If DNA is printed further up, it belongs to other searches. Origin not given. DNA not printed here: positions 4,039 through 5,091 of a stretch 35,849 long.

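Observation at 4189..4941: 250-aa orphan ORF probably translationally coupled to the Type IIG enzyme: candidate new accessory or effector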

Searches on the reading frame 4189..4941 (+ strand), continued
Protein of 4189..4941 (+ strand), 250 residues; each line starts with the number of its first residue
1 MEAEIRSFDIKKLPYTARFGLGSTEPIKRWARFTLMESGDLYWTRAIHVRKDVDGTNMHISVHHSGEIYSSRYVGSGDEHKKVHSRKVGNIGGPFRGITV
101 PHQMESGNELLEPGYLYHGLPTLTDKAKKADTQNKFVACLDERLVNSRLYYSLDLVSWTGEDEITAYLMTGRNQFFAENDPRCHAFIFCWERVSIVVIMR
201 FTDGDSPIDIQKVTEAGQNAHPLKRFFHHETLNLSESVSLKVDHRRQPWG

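Call 31: search_solved_structures(query=A2, max_evalue=10, show_alignments=2)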
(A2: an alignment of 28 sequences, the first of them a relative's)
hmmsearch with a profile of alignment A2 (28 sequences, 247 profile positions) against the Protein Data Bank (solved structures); distinct sequences matched with E-value up to 10: 0.

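Call 33: fold_search(model_id=the predicted structure, library=viral)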
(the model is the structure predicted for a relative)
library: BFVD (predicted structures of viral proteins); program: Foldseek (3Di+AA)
matches with E <= 10: 711; with E <= 0.001: 0
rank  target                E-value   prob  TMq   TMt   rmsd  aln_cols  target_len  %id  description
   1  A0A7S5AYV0            4.8e-02  0.12  0.17  0.15  26.6       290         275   12  Uncharacterized protein [Pseudomonas phage Iggy]
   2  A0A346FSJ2            6.7e-02  0.07  0.12  0.14  17.4       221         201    9  TNF receptor [Orthopoxvirus akhmetapox]
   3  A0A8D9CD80            7.1e-02  0.11  0.13  0.10  17.6       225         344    8  Putative histone methyltransferase complex subunit ash2 [uncultured marine phage]
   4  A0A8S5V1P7            8.4e-02  0.08  0.18  0.07  16.5       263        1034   10  Tail spike protein [Myoviridae sp. ctJ2i1]
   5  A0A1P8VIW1            9.4e-02  0.07  0.14  0.09  21.7       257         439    9  Virion transactivator/tegument [Murid betaherpesvirus 3]
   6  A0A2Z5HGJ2            1.2e-01  0.41  0.13  0.10   9.7        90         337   14  (no name in the UniProt tables at hand)
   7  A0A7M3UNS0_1          1.2e-01  0.09  0.17  0.05  20.3       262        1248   10  LamG-like jellyroll fold domain-containing protein [Pyramimonas orientalis virus]
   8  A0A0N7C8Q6            1.5e-01  0.08  0.13  0.17  16.7       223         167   11  (no name in the UniProt tables at hand)
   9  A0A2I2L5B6            1.6e-01  0.11  0.18  0.12  17.2       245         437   10  Chromosome condensation regulator RCC1 with F-box domain [Orpheovirus IHUMI-LCC2]
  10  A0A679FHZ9            1.6e-01  0.10  0.14  0.20  17.8       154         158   10  Uncharacterized protein [Cronobacter phage vB_CsaP_009]
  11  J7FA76                1.7e-01  0.06  0.13  0.08  19.2       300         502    9  Structural protein [Agrobacterium phage 7-7-1]
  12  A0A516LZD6            1.7e-01  0.03  0.10  0.06  21.0       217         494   10  (no name in the UniProt tables at hand)
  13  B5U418                1.9e-01  0.77  0.11  0.35   8.1        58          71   17  Uncharacterized protein [Mycobacterium phage Troll4]
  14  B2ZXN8                2.2e-01  0.75  0.16  0.27   3.5        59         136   15  Uncharacterized protein [Ralstonia phage phiRSL1]
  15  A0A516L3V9            2.3e-01  0.08  0.18  0.09  21.8       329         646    9  (no name in the UniProt tables at hand)
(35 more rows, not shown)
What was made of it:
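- On Any solved or viral predicted fold (for the ORF): Best BFVD E-value 0.048 (call 33).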

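Call 36: find_related_loci(query=A3, collection=genome_contigs, flank=6000)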
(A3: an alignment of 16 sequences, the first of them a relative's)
Query A3 (250 aa) in genome_contigs; peptide patterns used: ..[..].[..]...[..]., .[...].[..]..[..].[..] (x = any residue, [..] = any of these).
24 stretches matched a pattern; 4 encode a relative of the query (tblastn E <= 1e-3); 4 distinct loci.
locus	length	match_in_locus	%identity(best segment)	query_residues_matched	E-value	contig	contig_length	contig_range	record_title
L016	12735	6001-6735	73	1-245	6e-121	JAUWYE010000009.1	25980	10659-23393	MAG: Dehalococcoidia bacterium isolate CSMAG_2702 CSMAG_2702_k141_183625_length_25980_cov_45.9037, whole genome shotgun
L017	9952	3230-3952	60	1-242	8e-97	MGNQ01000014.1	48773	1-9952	MAG: Chloroflexi bacterium RBG_16_56_11 RBG_16_scaffold_1721, whole genome shotgun sequence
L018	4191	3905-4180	72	1-92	2e-41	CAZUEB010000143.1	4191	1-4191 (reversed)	MAG TPA_asm: uncultured Dehalococcoidales bacterium isolate SRP098346_co1_299 genome assembly, contig: NODE_33308_length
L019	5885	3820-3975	71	1-52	1e-19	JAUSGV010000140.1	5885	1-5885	MAG: Dehalococcoidales bacterium isolate E14_metabat.bin.152 E14_k141_163622, whole genome shotgun sequence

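Call 37: find_related_loci(query=A3, collection=metagenome_contigs, flank=6000)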
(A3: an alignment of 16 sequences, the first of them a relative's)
Query A3 (250 aa) in metagenome_contigs; peptide patterns used: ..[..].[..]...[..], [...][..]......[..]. (x = any residue, [..] = any of these).
274 stretches matched a pattern; 14 encode a relative of the query (tblastn E <= 1e-3); 13 distinct loci.
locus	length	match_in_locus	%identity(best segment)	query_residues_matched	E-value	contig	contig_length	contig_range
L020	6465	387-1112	81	1-242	1e-134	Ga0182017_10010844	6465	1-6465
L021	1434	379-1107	72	1-243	3e-130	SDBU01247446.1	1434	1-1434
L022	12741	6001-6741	69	1-247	2e-116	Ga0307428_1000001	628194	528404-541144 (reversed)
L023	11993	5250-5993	65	1-246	2e-109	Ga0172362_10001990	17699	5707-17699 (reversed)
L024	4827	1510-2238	61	1-243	8e-100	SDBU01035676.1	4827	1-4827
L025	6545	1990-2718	63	1-243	5e-99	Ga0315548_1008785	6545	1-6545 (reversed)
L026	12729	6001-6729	62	1-243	3e-98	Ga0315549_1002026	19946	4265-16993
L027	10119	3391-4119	62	1-243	2e-98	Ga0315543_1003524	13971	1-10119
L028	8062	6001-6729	62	1-243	2e-98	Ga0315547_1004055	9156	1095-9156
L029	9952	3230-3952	60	1-242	3e-96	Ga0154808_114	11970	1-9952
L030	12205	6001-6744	65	1-246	4e-110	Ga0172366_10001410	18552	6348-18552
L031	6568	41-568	61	82-249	1e-68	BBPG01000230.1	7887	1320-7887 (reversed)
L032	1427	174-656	57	89-249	2e-60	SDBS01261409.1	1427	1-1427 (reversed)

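Call 40: find_homologous_proteins(query=A4, max_evalue=0.001)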
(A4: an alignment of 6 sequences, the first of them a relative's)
Query A4 (6 sequences) (231 aa, profile of the alignment): 12 proteins with E <= 0.001 among 3572 candidates.
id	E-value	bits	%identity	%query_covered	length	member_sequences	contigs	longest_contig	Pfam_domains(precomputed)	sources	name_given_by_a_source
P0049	6.0e-90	318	28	86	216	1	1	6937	-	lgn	-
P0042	4.3e-88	312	100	100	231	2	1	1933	-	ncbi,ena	-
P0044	8.0e-86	305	28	86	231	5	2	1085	-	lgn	-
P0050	4.6e-82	292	27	94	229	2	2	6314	-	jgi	jgi:hypothetical protein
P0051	1.7e-81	290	30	81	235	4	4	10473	-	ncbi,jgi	jgi:hypothetical protein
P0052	5.4e-72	259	51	99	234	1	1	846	-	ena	-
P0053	2.0e-66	241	72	98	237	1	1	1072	-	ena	-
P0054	5.9e-54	200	69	87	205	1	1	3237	-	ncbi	ncbi:hypothetical protein ACFLVS_06550, partial [Chloroflexota bacterium]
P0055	1.7e-50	189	26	92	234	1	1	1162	-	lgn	-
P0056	2.9e-42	162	24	56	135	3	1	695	-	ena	-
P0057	3.7e-40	155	26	45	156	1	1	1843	-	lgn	-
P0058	7.3e-36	141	34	51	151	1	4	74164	-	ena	-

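Call 41: find_encoding_contigs(protein=P0051, flank=8000, max_places=3)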
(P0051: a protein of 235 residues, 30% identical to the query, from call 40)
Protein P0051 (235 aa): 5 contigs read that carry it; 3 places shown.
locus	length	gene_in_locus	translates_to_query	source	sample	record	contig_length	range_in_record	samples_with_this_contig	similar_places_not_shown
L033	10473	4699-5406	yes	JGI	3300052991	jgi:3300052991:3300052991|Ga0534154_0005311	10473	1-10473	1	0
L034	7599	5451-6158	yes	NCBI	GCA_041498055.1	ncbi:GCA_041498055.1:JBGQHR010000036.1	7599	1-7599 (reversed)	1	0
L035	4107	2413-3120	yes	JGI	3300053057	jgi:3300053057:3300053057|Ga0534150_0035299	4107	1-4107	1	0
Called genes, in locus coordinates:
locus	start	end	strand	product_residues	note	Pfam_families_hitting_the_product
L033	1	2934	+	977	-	?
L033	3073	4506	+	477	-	PF14691:Fer4_20, PF00070:Pyr_redox (faint), PF01266:DAO (weak), PF03486:HI0933_like (weak), PF07992:Pyr_redox_2, PF12831:FAD_oxidored, PF13450:NAD_binding_8, PF01593:Amino_oxidase, +3 more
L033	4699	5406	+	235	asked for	-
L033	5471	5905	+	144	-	PF16798:DUF5069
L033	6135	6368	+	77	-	-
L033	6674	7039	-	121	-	PF07238:PilZ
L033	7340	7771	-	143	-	-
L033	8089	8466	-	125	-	-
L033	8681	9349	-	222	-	-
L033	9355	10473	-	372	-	?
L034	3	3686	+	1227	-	?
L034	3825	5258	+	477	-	PF14691:Fer4_20, PF00070:Pyr_redox (faint), PF01266:DAO (weak), PF03486:HI0933_like (weak), PF07992:Pyr_redox_2, PF12831:FAD_oxidored, PF13450:NAD_binding_8, PF01593:Amino_oxidase, +3 more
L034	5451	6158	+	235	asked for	-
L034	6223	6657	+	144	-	PF16798:DUF5069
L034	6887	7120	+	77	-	-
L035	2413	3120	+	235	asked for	-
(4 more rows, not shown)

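Call 42: find_encoding_contigs(protein=P0049, flank=8000, max_places=2)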
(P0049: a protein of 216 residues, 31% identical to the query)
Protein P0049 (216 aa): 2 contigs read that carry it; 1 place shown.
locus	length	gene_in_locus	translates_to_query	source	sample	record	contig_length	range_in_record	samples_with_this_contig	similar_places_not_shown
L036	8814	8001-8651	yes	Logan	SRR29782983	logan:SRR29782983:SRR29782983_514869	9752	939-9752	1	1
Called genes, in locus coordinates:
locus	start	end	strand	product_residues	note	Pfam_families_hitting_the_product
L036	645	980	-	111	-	-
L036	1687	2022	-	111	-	-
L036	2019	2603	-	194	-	-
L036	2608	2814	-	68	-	-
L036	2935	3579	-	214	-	PF24072:T7_gp14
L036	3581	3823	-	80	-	-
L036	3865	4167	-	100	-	-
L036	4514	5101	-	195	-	-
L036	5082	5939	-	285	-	-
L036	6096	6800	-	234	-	PF00239:Resolvase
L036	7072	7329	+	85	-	-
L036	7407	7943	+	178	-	-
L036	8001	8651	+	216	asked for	-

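Call 43: find_encoding_contigs(protein=P0050, flank=8000, max_places=2)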
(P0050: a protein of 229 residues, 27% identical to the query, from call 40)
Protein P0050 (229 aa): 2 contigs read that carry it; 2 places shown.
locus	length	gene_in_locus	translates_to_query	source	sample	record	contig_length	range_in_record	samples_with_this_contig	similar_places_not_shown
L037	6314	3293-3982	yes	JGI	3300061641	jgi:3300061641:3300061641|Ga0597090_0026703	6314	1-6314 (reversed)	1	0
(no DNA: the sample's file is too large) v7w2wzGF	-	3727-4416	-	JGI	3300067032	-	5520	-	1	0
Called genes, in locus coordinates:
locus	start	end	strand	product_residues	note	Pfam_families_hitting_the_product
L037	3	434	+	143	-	?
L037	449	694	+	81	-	PF04255:DUF433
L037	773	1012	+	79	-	-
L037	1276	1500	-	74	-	-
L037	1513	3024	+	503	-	PF01966:HD (faint), PF19276:HD_assoc_2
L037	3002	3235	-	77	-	-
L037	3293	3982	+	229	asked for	-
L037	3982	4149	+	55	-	-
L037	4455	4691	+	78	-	-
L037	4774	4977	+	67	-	PF09957:VapB_antitoxin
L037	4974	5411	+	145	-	PF16798:DUF5069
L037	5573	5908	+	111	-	-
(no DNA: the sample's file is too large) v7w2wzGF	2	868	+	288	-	?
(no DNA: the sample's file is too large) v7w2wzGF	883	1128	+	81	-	PF04255:DUF433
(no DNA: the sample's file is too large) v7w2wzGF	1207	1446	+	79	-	-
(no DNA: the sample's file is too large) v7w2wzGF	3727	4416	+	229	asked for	-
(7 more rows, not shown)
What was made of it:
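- Distant homologues sit after gltBD, in a phage-like segment and next to an HD-domain gene (calls 41-43), which fits a role unrelated to restriction.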

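Call 48: search_protein_families(library=pfam, alignment_id=A2, max_evalue=1)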
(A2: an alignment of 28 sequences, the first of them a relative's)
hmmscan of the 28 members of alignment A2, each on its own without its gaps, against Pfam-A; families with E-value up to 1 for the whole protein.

A. member 1, P0001 (250 aa): 0 families

B. families by the number of members that match (of 28 scanned): 4 families
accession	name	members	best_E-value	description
PF10722.14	YbjN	2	0.057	Putative bacterial sensory transduction regulator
PF07106.19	TBPIP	1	0.033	TBPIP/Hop2 winged helix domain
PF13682.11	CZB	1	0.1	Chemoreceptor zinc-binding domain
PF00352.27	TBP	1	0.16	Transcription factor TFIID (or TATA-binding protein, TBP)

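Call 49: search_protein_families(library=phrogs, alignment_id=A2, max_evalue=0.1)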
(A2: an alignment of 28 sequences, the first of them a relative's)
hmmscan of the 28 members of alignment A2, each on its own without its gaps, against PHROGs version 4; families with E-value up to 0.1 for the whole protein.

A. member 1, P0001 (250 aa): 0 families

B. families by the number of members that match (of 28 scanned): 4 families
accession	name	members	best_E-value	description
phrog_20644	-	1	0.047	tail length tape measure protein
phrog_27289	-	1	0.05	-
phrog_3828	-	1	0.058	-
phrog_33937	-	1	0.069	-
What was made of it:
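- On Any curated protein family or defence protein (for the ORF): Across 28 family members only noise, with a best E-value of 0.033 (calls 48, 49).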

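Call 59: find_related_loci(query=A3, collection=viral_contigs, flank=6000)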
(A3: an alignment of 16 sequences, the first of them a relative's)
Query A3 (250 aa) in viral_contigs; peptide patterns used: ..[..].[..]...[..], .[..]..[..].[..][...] (x = any residue, [..] = any of these).
12 stretches matched a pattern, but none encodes a relative of the query by tblastn (E <= 1e-3).

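Call 65: search_protein_families(library=pfam, proteins=[L016:402-2588:-, L016:6906-11543:-, L020:1260-3041:-, L020:3013-4818:-, L022:6858-7706:+, L026:7021-8796:+, L024:2400-3806:+, L025:3553-4359:+, L015:6850-7845:+, L001:4027-5022:+], max_evalue=0.001)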
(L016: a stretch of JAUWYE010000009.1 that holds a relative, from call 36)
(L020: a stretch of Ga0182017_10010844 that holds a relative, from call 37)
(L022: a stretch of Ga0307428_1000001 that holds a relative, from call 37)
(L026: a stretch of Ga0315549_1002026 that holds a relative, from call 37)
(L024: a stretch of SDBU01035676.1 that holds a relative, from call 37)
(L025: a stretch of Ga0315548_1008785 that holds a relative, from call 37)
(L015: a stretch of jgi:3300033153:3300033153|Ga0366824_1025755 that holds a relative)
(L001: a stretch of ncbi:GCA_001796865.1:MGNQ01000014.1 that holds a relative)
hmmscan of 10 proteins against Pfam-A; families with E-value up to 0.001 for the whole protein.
L016:402-2588:- (728 aa): 3 families
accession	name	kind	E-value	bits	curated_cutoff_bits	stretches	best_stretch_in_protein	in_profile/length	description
PF13289.12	SIR2_2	-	3.6e-10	40.5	24.5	1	142-253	3-97/141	SIR2-like domain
PF13424.12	TPR_12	-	2.7e-06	27.9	30.1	0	467-521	18-75/77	Tetratricopeptide repeat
PF13432.12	TPR_16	-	0.00047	21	32.7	0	543-579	2-38/65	Tetratricopeptide repeat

L016:6906-11543:- (1545 aa): 3 families
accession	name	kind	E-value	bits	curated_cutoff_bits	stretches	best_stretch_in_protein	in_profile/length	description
PF00270.35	DEAD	-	1.9e-17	63.9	26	1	89-297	3-161/167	DEAD/DEAH box helicase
PF09369.15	MZB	-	2e-11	44.8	24.2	1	1433-1516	1-80/80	MrfA Zn-binding domain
PF00271.37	Helicase_C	-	2.2e-09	38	23.5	1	942-1012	39-109/110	Helicase conserved C-terminal domain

L020:1260-3041:- (593 aa): 6 families
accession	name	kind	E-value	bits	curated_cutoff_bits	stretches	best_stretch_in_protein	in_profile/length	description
PF00580.27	UvrD-helicase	-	1.2e-58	199.3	23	1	8-267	1-270/271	UvrD/REP helicase N-terminal domain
PF13361.12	UvrD_C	-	3.3e-38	132.4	25.6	2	481-568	263-349/350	UvrD-like helicase C-terminal domain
PF13245.12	AAA_19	-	3.3e-16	60.1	25.1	1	22-251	13-132/134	AAA domain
PF13538.12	UvrD_C_2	-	6.4e-10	39.2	27.4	1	509-564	4-51/52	UvrD-like helicase C-terminal domain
PF01443.25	Viral_helicase1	-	4.7e-05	23.7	21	0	509-563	179-225/228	Viral superfamily 1 RNA helicase core domain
PF13086.12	AAA_11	-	0.00043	20.6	27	1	23-90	19-93/257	AAA domain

L020:3013-4818:- (601 aa): 7 families
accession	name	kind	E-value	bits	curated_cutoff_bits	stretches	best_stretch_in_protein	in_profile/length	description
PF13175.12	AAA_15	-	1.1e-23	84.9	32.1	2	4-88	3-55/374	AAA ATPase domain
PF13304.12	AAA_21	-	2.3e-18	67.8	27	1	26-330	2-302/304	AAA domain, putative AbiEii toxin, Type IV TA system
PF20469.4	OLD-like_TOPRIM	-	2.2e-17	63.8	23.2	1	379-445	1-67/67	Overcoming lysogenization defect protein-like, TOPRIM domain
PF11398.14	DUF2813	-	3.5e-14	53.4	21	1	5-374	4-368/372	Protein of unknown function (DUF2813)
PF02463.25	SMC_N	-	4e-05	23.6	40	1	3-334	1-205/220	RecF/RecN/SMC N terminal domain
PF13476.12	AAA_23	-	0.00017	22.7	27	1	7-79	2-78/201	AAA domain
PF00005.33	ABC_tran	-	0.00093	20.2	25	0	20-67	8-52/137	ABC transporter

L022:6858-7706:+ (282 aa): 1 family
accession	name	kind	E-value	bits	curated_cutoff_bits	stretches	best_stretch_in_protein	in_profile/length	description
PF14022.11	DUF4238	-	3.1e-28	99.4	27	1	3-262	2-279/281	Protein of unknown function (DUF4238)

L026:7021-8796:+ (591 aa): 0 families

L024:2400-3806:+ (468 aa): 0 families

L025:3553-4359:+ (268 aa): 0 families

L015:6850-7845:+ (331 aa): 1 family
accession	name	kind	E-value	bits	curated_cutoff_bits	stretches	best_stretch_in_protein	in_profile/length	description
PF01939.22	NucS_C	-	2e-05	25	24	1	31-90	3-62/124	Endonuclease NucS C-terminal domain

L001:4027-5022:+ (331 aa): 0 families
